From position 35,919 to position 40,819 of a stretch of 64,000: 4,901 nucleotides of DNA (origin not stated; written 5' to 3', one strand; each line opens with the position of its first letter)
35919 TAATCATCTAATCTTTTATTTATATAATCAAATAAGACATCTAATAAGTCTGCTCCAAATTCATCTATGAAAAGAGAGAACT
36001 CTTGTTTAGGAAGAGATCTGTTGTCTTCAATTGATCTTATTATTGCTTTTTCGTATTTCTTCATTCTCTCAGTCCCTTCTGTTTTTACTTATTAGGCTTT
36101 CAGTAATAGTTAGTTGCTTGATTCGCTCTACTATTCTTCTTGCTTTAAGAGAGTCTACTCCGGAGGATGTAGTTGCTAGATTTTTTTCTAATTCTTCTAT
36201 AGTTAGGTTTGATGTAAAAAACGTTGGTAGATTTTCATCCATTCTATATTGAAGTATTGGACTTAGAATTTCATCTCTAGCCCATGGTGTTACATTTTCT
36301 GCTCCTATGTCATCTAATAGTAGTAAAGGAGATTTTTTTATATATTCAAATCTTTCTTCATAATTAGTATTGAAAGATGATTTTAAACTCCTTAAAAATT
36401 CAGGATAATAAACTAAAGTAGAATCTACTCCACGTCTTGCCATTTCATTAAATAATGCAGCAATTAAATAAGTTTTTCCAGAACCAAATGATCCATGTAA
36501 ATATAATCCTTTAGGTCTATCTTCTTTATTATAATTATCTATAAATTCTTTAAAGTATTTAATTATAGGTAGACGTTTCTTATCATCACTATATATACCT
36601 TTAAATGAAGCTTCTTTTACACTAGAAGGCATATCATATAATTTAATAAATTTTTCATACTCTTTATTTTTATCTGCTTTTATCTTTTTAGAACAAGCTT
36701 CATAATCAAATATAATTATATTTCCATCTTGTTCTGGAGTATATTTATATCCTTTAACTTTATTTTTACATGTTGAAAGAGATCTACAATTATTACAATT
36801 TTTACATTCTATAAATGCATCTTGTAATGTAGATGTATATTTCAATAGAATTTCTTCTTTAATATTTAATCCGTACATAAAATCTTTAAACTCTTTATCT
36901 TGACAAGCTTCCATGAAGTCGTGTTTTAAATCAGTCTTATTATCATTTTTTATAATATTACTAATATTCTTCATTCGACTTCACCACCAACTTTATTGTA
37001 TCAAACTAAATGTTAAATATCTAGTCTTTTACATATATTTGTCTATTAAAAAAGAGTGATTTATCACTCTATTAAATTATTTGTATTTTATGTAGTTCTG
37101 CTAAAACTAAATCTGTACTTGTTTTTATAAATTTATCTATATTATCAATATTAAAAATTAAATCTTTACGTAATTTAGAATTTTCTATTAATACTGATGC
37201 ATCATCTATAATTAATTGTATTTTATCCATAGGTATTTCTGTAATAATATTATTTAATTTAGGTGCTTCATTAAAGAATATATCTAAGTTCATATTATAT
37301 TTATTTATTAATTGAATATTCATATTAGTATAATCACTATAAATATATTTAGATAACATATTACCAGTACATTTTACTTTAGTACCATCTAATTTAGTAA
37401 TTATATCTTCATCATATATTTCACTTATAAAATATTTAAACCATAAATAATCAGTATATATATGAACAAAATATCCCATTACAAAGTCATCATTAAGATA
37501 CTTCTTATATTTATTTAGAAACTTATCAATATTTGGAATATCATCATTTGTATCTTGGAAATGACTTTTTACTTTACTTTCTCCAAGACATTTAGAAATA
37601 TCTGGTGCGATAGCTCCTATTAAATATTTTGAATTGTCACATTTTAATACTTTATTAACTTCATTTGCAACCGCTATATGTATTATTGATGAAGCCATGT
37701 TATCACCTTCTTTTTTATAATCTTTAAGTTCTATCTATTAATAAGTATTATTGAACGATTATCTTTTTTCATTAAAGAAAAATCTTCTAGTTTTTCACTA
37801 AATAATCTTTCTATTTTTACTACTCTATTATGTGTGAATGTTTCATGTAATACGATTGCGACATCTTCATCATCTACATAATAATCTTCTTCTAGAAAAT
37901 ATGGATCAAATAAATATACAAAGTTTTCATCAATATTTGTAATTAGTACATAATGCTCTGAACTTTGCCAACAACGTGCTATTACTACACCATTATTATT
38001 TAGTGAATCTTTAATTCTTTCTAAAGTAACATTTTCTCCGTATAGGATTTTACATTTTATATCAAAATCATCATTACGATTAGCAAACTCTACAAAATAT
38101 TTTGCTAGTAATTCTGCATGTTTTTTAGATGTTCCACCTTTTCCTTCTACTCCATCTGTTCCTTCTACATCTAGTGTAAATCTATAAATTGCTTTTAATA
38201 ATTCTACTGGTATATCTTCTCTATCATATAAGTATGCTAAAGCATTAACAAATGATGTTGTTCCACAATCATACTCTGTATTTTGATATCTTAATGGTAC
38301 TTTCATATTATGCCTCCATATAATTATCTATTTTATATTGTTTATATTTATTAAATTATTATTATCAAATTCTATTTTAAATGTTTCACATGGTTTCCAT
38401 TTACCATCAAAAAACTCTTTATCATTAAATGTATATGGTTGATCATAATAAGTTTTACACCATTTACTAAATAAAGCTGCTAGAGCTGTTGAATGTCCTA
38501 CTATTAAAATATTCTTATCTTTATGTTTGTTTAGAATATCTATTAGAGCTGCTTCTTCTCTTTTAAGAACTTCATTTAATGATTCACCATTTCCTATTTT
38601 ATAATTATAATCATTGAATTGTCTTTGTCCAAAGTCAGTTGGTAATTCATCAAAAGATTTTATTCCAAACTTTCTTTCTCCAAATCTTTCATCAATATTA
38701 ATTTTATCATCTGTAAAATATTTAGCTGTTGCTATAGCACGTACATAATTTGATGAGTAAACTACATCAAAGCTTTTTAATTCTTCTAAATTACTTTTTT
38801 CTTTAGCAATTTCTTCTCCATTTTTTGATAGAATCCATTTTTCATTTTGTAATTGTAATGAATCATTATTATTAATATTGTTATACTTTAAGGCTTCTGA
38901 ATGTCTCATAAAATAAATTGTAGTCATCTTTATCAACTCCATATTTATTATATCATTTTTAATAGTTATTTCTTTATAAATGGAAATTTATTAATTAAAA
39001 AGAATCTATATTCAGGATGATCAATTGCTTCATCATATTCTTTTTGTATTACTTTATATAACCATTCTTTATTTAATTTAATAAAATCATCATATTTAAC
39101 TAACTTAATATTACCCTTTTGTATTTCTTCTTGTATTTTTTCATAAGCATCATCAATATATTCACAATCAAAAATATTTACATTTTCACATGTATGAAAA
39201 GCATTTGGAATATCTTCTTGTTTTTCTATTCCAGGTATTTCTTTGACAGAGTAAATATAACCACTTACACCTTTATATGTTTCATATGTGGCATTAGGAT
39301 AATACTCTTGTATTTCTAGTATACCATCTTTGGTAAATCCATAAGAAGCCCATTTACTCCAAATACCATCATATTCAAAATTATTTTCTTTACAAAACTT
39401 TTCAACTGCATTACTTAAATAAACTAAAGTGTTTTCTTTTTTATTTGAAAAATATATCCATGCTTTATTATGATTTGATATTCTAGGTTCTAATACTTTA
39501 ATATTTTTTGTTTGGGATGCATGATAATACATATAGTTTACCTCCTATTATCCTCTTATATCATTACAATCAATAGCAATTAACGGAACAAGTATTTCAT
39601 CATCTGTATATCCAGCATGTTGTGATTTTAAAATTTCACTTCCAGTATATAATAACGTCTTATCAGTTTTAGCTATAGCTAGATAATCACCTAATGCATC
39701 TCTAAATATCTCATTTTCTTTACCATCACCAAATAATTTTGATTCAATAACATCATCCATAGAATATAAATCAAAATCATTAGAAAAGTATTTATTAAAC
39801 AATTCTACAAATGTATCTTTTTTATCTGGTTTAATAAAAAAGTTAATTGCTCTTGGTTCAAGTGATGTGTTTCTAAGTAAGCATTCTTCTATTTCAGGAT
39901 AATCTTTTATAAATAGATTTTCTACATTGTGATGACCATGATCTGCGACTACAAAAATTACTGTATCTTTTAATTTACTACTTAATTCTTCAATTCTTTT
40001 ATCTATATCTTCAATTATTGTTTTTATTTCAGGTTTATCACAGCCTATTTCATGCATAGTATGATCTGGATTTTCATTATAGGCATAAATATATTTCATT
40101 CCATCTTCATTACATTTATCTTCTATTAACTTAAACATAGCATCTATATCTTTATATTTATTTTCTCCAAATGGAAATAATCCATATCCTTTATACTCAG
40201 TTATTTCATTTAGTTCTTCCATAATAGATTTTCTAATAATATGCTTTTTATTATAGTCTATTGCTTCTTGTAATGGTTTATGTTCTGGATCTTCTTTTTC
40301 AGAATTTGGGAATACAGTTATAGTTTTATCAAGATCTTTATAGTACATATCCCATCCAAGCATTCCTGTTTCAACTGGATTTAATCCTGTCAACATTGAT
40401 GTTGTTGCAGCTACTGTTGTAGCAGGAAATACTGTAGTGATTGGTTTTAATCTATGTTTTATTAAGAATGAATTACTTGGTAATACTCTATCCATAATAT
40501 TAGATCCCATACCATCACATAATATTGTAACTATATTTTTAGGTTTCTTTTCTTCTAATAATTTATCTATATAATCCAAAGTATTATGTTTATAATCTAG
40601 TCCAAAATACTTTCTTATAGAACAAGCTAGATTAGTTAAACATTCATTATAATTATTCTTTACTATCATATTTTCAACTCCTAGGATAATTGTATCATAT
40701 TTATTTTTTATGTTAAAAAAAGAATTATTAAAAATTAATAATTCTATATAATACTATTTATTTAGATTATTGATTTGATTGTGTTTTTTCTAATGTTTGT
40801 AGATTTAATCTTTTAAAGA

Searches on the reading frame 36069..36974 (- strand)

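Call 10: search_protein_families(library=pfam, max_evalue=0.001, proteins=[window:36069-36974:-])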
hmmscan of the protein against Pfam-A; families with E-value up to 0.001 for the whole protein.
window:36069-36974:- (301 aa): 6 families
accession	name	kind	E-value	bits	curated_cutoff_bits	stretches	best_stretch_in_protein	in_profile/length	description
PF01695.23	IstB_IS21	-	1.6e-07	31.5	24.1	1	153-266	91-203/238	IstB-like ATP binding protein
PF03969.22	AFG1_ATPase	-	2.9e-05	23.7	27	1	141-179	48-86/361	AFG1-like ATPase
PF06309.17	Torsin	-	6.9e-05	23.4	27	1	137-189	37-88/127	Torsin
PF00308.24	Bac_DnaA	-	8.6e-05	23.2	23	1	156-227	36-110/162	Bacterial DnaA ATPAse domain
PF04851.21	ResIII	-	0.00031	21.1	22.5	0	143-188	10-58/164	Type III restriction enzyme, res subunit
PF00004.35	AAA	-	0.00041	21.2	21.2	1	157-225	1-68/131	ATPase family associated with various cellular activities (AAA)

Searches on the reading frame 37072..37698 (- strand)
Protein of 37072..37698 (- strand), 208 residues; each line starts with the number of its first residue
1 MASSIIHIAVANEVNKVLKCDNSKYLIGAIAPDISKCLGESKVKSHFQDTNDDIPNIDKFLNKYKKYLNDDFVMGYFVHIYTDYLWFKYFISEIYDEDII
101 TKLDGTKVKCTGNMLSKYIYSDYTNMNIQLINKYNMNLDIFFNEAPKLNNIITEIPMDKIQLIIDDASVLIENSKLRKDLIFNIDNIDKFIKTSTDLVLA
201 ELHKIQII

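Call 10: search_protein_families(library=pfam, max_evalue=0.001, proteins=[window:37072-37698:-])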
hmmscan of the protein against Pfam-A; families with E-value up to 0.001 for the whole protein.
window:37072-37698:- (208 aa): 1 family
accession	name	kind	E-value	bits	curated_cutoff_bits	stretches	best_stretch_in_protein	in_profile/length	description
PF00882.24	Zn_dep_PLPC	-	5.2e-05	23.7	26.8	1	7-86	2-96/167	Zinc dependent phospholipase C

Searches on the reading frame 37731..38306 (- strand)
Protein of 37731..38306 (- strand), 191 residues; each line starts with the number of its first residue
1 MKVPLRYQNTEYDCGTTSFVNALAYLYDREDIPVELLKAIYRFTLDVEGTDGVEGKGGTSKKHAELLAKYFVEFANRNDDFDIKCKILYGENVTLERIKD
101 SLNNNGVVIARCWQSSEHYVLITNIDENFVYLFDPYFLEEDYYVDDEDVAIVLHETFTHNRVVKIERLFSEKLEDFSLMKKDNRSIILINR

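Call 10: search_protein_families(library=pfam, max_evalue=0.001, proteins=[window:37731-38306:-])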
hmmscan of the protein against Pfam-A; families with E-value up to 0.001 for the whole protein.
window:37731-38306:- (191 aa): 3 families
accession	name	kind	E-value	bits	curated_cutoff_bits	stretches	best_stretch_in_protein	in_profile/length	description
PF13529.12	Peptidase_C39_2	-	1.6e-07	32.4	24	1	2-136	2-143/143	Peptidase_C39 like family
PF11814.14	DUF3335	-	1.5e-05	25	25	0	91-152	115-184/206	Peptidase_C39 like family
PF03412.21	Peptidase_C39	-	4.8e-05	23.6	22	0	94-146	70-114/133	Peptidase C39 family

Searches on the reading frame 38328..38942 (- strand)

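Call 10: search_protein_families(library=pfam, max_evalue=0.001, proteins=[window:38328-38942:-])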
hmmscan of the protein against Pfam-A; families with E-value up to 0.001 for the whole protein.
window:38328-38942:- (204 aa): 1 family
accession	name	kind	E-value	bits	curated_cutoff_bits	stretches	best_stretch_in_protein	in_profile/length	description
PF00300.27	His_Phos_1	-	1.7e-20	74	21.7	1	9-172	1-169/194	Histidine phosphatase superfamily (branch 1)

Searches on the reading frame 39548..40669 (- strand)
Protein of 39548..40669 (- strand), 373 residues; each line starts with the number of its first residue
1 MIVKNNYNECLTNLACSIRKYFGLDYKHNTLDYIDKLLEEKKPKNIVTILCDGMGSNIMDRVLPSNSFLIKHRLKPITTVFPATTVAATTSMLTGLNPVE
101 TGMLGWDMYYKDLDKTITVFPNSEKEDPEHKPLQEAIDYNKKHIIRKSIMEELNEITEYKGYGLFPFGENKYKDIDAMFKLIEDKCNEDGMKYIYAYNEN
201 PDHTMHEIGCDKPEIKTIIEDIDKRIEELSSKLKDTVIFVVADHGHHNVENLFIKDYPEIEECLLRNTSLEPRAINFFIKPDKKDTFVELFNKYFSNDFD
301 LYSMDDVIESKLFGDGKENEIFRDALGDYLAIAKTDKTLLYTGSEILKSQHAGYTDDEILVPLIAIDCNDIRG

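Call 10: search_protein_families(library=pfam, max_evalue=0.001, proteins=[window:39548-40669:-])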
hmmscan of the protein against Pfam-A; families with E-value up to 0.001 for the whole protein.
window:39548-40669:- (373 aa): 2 families
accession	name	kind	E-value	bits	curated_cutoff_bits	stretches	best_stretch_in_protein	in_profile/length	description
PF01663.27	Phosphodiest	-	4.5e-23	82.8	23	1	47-288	2-272/342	Type I phosphodiesterase / nucleotide pyrophosphatase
PF01676.23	Metalloenzyme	-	0.00082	19.4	24.3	0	182-246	138-202/252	Metalloenzyme superfamily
